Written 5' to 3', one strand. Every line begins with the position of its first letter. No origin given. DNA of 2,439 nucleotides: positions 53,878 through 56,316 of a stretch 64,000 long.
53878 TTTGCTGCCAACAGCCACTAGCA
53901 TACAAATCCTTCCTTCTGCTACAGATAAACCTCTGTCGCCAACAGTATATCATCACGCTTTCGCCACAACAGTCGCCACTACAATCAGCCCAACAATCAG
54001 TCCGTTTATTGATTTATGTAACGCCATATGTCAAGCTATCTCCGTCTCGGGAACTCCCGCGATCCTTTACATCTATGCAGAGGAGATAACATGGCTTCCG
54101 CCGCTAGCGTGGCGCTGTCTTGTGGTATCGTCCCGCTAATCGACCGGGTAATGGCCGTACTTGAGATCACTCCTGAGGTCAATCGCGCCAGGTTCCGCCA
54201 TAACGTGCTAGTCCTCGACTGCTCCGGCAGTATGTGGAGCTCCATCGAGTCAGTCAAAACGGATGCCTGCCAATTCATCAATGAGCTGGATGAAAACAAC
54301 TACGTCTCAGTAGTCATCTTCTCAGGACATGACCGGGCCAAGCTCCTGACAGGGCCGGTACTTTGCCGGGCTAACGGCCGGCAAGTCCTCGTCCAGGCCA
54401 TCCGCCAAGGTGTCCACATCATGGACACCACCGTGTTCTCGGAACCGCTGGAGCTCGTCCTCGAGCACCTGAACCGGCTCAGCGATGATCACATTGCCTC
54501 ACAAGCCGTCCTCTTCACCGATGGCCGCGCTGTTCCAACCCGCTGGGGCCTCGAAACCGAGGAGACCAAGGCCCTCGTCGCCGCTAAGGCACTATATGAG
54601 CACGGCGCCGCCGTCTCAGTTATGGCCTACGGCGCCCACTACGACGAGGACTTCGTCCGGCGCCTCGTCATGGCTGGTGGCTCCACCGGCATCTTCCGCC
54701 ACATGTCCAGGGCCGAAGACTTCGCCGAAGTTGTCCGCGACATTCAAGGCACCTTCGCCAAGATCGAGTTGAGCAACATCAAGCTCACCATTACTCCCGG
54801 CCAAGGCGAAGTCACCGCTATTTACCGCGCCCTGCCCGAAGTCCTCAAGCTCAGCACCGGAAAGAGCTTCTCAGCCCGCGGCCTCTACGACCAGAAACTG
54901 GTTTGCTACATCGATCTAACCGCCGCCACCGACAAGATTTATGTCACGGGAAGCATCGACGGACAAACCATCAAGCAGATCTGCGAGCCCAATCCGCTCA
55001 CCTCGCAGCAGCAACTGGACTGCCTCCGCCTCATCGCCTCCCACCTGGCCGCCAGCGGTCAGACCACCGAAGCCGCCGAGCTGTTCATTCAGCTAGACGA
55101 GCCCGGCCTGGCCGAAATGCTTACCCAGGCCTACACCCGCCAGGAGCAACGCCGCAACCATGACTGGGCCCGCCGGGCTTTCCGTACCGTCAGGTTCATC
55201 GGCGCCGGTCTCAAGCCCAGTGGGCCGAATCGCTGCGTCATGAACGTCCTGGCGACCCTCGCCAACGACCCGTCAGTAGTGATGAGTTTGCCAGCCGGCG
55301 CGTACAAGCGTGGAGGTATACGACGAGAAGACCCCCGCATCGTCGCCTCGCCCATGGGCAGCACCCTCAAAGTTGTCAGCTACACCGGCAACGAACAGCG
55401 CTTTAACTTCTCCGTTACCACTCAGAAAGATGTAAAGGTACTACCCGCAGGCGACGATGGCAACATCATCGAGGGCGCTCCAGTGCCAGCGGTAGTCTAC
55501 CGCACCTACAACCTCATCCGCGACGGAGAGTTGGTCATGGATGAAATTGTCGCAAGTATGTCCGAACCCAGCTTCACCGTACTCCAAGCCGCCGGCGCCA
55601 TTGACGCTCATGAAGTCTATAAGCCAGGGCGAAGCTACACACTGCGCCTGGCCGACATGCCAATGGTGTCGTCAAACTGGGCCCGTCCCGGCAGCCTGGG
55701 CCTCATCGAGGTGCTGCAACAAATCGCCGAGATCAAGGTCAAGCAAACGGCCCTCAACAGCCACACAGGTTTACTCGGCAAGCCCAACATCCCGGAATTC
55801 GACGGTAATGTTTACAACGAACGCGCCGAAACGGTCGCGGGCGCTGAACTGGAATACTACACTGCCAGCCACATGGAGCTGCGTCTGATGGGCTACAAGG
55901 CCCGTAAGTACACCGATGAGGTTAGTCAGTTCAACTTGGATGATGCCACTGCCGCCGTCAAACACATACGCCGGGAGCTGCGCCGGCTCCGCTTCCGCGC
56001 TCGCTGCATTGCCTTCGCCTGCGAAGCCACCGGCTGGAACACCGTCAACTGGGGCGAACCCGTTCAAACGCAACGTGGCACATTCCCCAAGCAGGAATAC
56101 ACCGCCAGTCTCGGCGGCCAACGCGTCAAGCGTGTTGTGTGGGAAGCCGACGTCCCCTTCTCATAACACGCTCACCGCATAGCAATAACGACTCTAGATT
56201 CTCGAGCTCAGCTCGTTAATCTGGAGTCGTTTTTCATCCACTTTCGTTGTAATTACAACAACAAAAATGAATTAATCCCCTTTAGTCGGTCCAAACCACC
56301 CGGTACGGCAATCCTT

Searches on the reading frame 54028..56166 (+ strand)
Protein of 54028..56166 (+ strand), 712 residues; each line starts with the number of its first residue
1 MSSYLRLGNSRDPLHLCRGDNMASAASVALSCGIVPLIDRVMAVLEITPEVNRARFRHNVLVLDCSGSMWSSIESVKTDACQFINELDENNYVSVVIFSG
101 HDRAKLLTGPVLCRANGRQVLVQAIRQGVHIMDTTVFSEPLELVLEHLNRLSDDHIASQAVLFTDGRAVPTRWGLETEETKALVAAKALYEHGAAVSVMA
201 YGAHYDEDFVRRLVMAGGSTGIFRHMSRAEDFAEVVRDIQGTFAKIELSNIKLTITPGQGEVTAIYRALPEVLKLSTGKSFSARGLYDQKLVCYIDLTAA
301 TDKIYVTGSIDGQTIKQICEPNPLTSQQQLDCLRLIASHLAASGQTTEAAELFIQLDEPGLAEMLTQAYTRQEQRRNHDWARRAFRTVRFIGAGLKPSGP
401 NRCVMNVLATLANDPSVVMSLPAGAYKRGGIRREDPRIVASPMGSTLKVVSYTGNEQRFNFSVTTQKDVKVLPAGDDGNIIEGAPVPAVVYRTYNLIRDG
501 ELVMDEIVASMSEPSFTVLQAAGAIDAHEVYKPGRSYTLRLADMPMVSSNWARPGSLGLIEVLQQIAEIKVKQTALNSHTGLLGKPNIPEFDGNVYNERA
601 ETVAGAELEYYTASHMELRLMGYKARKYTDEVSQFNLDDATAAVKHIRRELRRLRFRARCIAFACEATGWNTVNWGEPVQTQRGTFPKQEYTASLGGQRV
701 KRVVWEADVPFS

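Call 22: search_protein_families(library=pfam, proteins=[window:54028-56166:+], max_evalue=0.00001)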
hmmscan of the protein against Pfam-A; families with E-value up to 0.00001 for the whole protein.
window:54028-56166:+ (712 aa): 2 families
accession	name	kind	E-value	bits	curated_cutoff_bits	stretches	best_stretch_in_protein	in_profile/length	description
PF00092.34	VWA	-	6.4e-08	33.5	23.8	1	60-239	3-171/174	von Willebrand factor type A domain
PF13519.12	VWA_2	-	1.2e-07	32.8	27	1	60-166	2-106/107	von Willebrand factor type A domain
